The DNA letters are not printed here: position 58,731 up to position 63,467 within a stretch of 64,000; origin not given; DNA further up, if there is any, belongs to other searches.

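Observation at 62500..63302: Phospholipase D fused to an N-terminal recoverin/neuronal-calcium-sensor-like EF-hand domain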

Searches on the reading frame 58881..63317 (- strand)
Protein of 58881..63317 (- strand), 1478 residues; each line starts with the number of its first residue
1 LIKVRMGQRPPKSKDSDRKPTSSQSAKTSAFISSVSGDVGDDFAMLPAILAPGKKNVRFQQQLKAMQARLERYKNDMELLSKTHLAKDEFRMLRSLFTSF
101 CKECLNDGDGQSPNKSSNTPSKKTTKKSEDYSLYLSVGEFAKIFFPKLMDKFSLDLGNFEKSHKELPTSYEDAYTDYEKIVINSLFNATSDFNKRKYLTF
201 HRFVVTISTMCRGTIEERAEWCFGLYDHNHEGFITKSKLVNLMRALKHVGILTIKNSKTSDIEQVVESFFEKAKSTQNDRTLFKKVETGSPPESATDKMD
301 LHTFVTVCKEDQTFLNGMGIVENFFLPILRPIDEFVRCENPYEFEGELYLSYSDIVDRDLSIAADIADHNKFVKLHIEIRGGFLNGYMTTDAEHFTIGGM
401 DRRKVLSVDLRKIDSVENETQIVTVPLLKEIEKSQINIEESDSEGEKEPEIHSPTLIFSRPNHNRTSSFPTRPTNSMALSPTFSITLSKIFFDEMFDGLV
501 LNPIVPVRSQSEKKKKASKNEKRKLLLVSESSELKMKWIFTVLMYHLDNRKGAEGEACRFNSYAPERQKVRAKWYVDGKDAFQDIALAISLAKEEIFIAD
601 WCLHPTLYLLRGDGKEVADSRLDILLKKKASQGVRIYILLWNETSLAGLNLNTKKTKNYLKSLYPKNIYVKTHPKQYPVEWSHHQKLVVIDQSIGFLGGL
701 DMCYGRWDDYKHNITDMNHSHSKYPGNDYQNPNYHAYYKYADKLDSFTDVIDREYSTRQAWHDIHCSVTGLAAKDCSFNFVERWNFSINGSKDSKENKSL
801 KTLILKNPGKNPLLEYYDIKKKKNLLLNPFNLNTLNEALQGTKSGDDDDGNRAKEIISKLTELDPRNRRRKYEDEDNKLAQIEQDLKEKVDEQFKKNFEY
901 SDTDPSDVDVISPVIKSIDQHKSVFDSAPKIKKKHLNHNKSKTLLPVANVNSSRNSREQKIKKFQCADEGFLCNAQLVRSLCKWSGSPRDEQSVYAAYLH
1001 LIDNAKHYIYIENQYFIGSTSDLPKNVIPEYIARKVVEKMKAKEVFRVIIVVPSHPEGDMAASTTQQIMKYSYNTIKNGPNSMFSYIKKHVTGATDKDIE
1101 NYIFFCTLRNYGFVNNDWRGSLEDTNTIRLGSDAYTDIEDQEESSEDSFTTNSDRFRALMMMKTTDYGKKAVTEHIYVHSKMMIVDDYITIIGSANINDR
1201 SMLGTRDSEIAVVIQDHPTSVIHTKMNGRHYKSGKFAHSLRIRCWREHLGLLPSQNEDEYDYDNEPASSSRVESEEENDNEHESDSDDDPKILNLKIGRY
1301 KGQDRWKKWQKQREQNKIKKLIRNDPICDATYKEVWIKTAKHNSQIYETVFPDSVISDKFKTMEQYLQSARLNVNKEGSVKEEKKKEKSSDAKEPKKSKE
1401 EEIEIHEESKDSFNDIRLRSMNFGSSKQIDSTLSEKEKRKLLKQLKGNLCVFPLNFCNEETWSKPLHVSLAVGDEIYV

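Call 3: search_protein_families(library=pfam, proteins=[window:58881-63317:-], max_evalue=1)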
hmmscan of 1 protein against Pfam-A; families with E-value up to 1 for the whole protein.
window:58881-63317:- (1478 aa): 5 families
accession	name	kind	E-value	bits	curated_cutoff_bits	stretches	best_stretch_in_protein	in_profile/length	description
PF00614.28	PLDc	-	1.3e-16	60.2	21.9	2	1177-1201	4-28/28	Phospholipase D Active site motif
PF13091.12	PLDc_2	-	2.2e-15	57.1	27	2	1174-1219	77-120/132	PLD-like domain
PF13499.12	EF-hand_7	-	0.00021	22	30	1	216-277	1-53/67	EF-hand domain pair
PF13405.12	EF-hand_6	-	0.02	15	25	1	222-246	5-29/30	EF-hand domain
PF25009.1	DUF7785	-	0.21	12.5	27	0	1356-1413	11-67/98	Domain of unknown function (DUF7785)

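Call 6: find_homologous_proteins(query=window:58881-63317:-)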
Query window:58881-63317:- (1478 aa): 3 proteins with E <= 0.001 among 5562 candidates.
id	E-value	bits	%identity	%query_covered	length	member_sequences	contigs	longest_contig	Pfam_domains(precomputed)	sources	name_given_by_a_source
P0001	0.0e+0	1948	58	100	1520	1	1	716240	PF13091.13,PF00614.29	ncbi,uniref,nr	ncbi:hypothetical protein C9374_002099 [Naegleria lovaniensis]|uniref:phospholipase D n=1 Tax=Naegle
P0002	0.0e+0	1942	59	100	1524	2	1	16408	PF13091.13,PF00614.29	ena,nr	nr:unnamed protein product [Naegleria fowleri]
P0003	1.4e-93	333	38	19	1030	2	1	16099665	PF13091.13,PF00614.29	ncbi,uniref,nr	ncbi:phospholipase D zeta 2 isoform X2 [Durio zibethinus]|uniref:Phospholipase n=1 Tax=Durio zibethi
